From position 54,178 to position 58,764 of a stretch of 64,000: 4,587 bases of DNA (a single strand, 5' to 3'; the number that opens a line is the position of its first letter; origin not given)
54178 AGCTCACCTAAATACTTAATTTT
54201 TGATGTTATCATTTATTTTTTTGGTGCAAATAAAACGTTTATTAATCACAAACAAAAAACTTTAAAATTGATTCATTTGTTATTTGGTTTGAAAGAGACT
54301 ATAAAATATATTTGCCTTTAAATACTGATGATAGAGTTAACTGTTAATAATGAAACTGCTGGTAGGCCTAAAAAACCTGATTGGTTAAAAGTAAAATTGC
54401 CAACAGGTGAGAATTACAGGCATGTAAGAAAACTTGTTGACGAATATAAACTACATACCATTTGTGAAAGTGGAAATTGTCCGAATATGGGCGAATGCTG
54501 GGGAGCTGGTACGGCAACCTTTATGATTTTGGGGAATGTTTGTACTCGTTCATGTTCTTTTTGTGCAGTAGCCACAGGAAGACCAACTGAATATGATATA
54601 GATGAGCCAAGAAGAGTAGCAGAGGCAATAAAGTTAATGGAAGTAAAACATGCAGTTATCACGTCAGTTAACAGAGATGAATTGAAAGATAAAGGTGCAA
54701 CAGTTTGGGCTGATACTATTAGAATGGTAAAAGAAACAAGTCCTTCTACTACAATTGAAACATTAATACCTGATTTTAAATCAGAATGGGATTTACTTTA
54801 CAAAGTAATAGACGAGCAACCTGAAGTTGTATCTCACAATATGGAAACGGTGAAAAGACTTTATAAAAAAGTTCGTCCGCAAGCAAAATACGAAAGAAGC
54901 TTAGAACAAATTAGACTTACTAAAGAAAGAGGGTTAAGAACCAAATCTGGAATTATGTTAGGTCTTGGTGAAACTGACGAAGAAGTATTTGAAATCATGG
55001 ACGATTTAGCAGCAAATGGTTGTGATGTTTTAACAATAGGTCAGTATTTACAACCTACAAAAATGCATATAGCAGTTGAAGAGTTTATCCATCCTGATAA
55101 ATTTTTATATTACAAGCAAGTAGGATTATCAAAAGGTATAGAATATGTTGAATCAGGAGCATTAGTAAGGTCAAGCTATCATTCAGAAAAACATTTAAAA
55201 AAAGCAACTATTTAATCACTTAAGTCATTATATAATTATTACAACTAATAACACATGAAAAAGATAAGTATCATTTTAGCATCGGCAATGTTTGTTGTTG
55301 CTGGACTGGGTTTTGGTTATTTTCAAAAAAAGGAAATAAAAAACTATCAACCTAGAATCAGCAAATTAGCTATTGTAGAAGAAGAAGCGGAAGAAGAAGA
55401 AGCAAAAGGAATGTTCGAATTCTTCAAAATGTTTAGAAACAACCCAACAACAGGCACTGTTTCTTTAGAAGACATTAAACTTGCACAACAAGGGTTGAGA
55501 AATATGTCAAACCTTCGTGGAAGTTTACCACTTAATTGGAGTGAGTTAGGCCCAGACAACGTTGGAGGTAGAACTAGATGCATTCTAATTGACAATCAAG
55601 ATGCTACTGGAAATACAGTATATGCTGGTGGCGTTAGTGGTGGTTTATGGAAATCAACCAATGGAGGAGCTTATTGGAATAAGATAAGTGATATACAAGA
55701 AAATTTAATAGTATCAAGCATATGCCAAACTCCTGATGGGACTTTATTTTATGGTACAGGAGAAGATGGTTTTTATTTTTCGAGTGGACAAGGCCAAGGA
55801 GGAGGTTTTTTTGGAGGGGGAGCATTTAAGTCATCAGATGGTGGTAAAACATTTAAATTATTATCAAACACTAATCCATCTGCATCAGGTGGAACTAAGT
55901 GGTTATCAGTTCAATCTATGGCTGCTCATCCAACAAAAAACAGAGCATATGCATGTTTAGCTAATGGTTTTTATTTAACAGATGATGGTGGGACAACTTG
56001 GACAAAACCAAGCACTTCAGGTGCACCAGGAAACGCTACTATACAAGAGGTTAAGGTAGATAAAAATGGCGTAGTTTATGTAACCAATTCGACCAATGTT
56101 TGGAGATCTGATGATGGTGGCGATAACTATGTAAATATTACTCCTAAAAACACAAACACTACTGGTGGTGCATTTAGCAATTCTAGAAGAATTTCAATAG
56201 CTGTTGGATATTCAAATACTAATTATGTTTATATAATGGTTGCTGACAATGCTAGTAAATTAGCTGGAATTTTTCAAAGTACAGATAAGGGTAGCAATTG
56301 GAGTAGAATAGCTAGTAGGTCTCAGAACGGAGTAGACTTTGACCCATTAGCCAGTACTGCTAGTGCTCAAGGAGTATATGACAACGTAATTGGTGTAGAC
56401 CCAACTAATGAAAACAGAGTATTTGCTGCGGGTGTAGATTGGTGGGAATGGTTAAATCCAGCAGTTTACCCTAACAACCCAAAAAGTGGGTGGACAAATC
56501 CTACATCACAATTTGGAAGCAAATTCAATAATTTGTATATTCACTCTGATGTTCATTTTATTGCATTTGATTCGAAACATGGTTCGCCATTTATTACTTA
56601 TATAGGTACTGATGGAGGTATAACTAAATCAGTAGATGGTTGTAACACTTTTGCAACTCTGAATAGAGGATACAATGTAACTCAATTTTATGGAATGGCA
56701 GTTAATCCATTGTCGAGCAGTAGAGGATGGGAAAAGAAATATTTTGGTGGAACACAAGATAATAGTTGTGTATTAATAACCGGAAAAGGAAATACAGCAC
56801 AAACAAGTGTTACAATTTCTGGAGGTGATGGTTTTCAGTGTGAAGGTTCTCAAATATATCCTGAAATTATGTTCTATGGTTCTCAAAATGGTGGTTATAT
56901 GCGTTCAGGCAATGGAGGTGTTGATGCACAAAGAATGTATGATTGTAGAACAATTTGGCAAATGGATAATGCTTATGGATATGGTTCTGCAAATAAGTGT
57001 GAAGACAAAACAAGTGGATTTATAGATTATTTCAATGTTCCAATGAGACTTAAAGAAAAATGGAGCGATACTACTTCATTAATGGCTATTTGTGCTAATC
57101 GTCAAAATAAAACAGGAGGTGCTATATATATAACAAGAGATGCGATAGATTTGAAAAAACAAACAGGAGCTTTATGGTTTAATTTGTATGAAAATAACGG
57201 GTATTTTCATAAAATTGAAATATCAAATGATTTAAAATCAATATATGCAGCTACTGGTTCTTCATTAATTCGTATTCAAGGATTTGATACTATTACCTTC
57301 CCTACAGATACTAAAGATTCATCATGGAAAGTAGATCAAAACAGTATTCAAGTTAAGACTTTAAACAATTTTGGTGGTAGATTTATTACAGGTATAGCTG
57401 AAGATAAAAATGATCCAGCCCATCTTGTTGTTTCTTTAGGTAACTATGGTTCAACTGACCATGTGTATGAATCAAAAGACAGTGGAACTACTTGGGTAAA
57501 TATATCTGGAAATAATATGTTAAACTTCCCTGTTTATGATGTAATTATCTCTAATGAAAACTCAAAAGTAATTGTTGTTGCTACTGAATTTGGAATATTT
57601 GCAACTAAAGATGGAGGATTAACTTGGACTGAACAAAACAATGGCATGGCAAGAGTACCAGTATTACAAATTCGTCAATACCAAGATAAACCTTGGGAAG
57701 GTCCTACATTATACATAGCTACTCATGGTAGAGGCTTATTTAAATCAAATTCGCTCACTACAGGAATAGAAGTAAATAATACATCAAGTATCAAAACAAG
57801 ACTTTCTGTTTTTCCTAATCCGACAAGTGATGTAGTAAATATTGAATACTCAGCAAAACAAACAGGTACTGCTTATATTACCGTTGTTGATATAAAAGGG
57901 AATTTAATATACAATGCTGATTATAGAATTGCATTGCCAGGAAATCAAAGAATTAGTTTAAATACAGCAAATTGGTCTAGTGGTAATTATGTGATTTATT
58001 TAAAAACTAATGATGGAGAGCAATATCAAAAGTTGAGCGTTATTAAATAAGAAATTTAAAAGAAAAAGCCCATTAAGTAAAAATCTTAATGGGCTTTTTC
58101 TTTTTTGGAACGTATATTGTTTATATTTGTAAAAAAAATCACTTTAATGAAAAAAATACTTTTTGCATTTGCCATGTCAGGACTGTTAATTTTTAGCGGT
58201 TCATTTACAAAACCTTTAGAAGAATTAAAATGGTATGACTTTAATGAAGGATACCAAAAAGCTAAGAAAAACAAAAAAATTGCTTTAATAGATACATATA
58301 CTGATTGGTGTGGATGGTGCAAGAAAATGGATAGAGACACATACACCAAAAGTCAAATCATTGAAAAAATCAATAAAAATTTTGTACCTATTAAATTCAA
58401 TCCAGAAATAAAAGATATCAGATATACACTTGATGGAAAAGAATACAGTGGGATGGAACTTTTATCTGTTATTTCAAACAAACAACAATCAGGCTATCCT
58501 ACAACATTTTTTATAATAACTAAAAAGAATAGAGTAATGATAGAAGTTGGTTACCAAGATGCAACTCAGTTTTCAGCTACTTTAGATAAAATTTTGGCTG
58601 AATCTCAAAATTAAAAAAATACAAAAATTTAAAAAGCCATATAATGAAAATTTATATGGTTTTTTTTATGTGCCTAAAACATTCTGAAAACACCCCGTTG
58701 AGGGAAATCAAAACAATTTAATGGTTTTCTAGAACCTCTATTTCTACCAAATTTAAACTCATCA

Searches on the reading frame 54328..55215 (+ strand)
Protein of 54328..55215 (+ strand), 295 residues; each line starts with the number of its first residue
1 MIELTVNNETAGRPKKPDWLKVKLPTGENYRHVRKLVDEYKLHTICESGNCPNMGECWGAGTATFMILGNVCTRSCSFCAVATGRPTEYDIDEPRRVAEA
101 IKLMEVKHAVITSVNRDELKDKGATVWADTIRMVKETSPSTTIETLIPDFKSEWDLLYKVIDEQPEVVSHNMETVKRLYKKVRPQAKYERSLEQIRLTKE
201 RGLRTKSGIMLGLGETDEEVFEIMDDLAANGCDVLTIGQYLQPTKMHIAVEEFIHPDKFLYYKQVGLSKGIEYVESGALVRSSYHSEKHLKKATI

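Call 64: find_related_loci(query=window:54328-55215:+, collection=genome_contigs, flank=6000)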
Query window:54328-55215:+ (295 aa) in genome_contigs; peptide patterns used: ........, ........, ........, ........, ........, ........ (x = any residue, [..] = any of these).
600 stretches matched a pattern (row limit reached: there are more); 598 encode a relative of the query (tblastn E <= 1e-3); the best 80 are kept; 80 distinct loci.
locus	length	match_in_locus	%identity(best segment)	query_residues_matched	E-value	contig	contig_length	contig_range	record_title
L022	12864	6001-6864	78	1-290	3e-157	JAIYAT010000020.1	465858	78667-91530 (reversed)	MAG: Bacteroidetes bacterium isolate E1_MAG_00012 pond_E1_MAG_00012_000000000027, whole genome shotgun sequence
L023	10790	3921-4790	77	1-290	3e-155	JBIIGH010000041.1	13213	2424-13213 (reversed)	MAG: Algoriphagus sp. isolate ME2001-07-16D8pf_3300042503_group1_bin105 Rohwer_bin620_scaffold_4138_c1, whole genome sho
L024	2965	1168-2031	78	1-290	1e-161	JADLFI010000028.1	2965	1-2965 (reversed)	MAG: Bacteroidia bacterium isolate SJ364 c_000000825831, whole genome shotgun sequence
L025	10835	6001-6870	76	1-290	6e-154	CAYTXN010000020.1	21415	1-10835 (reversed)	MAG TPA_asm: uncultured Limnohabitans sp. isolate SRP319275_co6_62 genome assembly, contig: NODE_836_length_21415_cov_8.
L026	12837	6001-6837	76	12-290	2e-152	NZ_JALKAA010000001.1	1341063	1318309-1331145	Pontibacter sp. HSC-36F09 Ga0493910_01, whole genome shotgun sequence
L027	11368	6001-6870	74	1-290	4e-151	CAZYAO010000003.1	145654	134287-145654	MAG TPA_asm: uncultured Saprospiraceae bacterium isolate SRP278252_co3_331 genome assembly, contig: NODE_71_length_14565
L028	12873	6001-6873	74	1-290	3e-151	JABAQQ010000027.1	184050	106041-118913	MAG: Saprospiraceae bacterium isolate Bin_29 c_000000000369, whole genome shotgun sequence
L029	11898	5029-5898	75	1-290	1e-150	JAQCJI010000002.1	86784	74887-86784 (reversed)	MAG: Bacteroidetes bacterium isolate casp40-mb.314 NODE_502_length_86784_cov_0.080960, whole genome shotgun sequence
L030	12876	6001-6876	73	1-290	1e-150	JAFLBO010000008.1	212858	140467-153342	MAG: Chitinophagales bacterium isolate UWPOB_CHIT8 gnl_X_BAPIIKCB_8, whole genome shotgun sequence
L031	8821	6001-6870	74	1-290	1e-150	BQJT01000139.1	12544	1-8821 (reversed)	MAG: Cyclobacteriaceae bacterium DHS20C17 DNA, sequence139, whole genome shotgun sequence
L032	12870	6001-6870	75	1-290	2e-150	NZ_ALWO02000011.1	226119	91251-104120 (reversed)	Indibacter alkaliphilus LW1 Indibacter_contig_43, whole genome shotgun sequence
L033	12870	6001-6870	73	1-290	2e-150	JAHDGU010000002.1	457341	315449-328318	MAG: Saprospiraceae bacterium isolate MAG-53 RZ_20, whole genome shotgun sequence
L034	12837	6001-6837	76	12-290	2e-150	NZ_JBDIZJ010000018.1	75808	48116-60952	Pontibacter chitinilyticus strain KCTC 52914 NODE_18_length_75808_cov_21.037580, whole genome shotgun sequence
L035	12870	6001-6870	74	1-290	5e-150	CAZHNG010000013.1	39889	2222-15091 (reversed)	MAG TPA_asm: uncultured Saprospiraceae bacterium isolate SRP141376_co5_359 genome assembly, contig: NODE_2224_length_398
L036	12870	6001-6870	76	1-290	6e-150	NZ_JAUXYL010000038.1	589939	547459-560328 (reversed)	MAG: Algoriphagus sp. isolate C18_concoct.bin.171 C18_k141_490157, whole genome shotgun sequence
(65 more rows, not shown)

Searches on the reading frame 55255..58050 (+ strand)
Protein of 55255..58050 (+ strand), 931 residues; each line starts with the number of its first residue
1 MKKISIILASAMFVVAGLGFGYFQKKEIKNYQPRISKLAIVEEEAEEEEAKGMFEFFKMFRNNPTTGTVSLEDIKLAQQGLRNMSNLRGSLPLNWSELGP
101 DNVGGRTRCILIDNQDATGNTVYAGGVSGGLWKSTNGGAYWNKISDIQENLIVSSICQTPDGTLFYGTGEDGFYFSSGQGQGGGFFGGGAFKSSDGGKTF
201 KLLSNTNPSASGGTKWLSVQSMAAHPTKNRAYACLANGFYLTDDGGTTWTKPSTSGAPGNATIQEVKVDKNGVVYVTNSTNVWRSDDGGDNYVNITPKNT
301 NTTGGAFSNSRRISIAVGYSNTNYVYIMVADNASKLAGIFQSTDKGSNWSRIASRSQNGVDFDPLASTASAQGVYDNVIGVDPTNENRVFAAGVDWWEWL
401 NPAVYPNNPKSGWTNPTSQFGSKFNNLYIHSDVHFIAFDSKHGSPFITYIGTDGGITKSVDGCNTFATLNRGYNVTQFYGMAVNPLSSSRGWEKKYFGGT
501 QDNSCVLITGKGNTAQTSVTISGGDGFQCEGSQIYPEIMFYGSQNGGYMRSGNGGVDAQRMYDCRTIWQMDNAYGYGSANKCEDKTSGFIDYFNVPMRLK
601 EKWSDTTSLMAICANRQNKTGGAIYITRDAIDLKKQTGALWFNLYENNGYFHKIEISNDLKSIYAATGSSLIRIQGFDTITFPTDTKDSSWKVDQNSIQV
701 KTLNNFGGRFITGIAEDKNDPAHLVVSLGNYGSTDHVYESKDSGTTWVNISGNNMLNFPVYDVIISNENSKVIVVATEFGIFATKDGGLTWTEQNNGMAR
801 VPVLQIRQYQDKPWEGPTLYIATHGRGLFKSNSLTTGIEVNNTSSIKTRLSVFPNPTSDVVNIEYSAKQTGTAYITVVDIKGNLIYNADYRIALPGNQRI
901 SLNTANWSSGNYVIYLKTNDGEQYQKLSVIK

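Call 6: search_protein_families(library=pfam, proteins=[window:55255-58050:+], max_evalue=0.01)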
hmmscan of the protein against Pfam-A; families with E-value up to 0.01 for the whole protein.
window:55255-58050:+ (931 aa): 3 families
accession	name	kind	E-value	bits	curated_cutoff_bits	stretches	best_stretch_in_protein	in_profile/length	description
PF15902.12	Sortilin-Vps10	-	2.9e-14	53.1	33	2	239-362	3-121/446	Sortilin, neurotensin receptor 3,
PF18962.6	Por_Secre_tail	-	2.5e-12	47.3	27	1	852-929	1-75/75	Secretion system C-terminal sorting domain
PF11589.14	DUF3244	-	0.0024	18.3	25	1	854-921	26-88/96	Domain of unknown function (DUF3244)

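Call 52: search_protein_families(library=ncbifam, proteins=[window:55255-58050:+], max_evalue=0.01)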
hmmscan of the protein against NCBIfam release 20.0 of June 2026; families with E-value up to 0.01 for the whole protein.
window:55255-58050:+ (931 aa): 5 families
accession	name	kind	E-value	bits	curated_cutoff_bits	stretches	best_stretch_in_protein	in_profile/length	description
NF045728.1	glycosyl_F510_1955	equivalog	1.1e-26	93.6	175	3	168-311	51-188/246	F510_1955 family glycosylhydrolase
NF038113.1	T9SSA_dep_M36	equivalog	1e-09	37.2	885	1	840-927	785-866/869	T9SS-dependent M36 family metallopeptidase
TIGR04183.1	Por_Secre_tail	domain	1.2e-08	34.8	23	1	852-928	1-70/72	T9SS type A sorting domain-containing protein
NF052323.1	T9SSA_dep_M6i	equivalog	1.2e-06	26.8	600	1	724-923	840-1031/1043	T9SS-dependent M6-like inactivated metalloprotease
NF010237.0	PRK13684.1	equivalog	7.3e-05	22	326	0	735-796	109-169/334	photosynthesis system II assembly factor Ycf48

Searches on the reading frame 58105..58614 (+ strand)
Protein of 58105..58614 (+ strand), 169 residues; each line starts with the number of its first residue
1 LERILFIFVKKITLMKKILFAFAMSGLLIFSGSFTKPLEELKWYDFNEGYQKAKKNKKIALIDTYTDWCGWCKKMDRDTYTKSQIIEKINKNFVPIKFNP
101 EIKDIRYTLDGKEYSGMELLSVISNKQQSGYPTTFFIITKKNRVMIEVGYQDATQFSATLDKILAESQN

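Call 6: search_protein_families(library=pfam, proteins=[window:58105-58614:+], max_evalue=0.01)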
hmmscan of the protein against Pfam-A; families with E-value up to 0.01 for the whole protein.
window:58105-58614:+ (169 aa): 4 families
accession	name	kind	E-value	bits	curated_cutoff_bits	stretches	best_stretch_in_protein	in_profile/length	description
PF03190.21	Thioredox_DsbH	-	7.9e-13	49.1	27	1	41-151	20-122/163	Protein of unknown function, DUF255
PF13899.12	Thioredoxin_7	-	1.2e-09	38.6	27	1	43-104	2-64/83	Thioredoxin-like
PF13098.12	Thioredoxin_2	-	1e-08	35.9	27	1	53-160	1-104/104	Thioredoxin-like domain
PF00085.26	Thioredoxin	-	1.3e-05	25.6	23.5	1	52-79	12-40/103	Thioredoxin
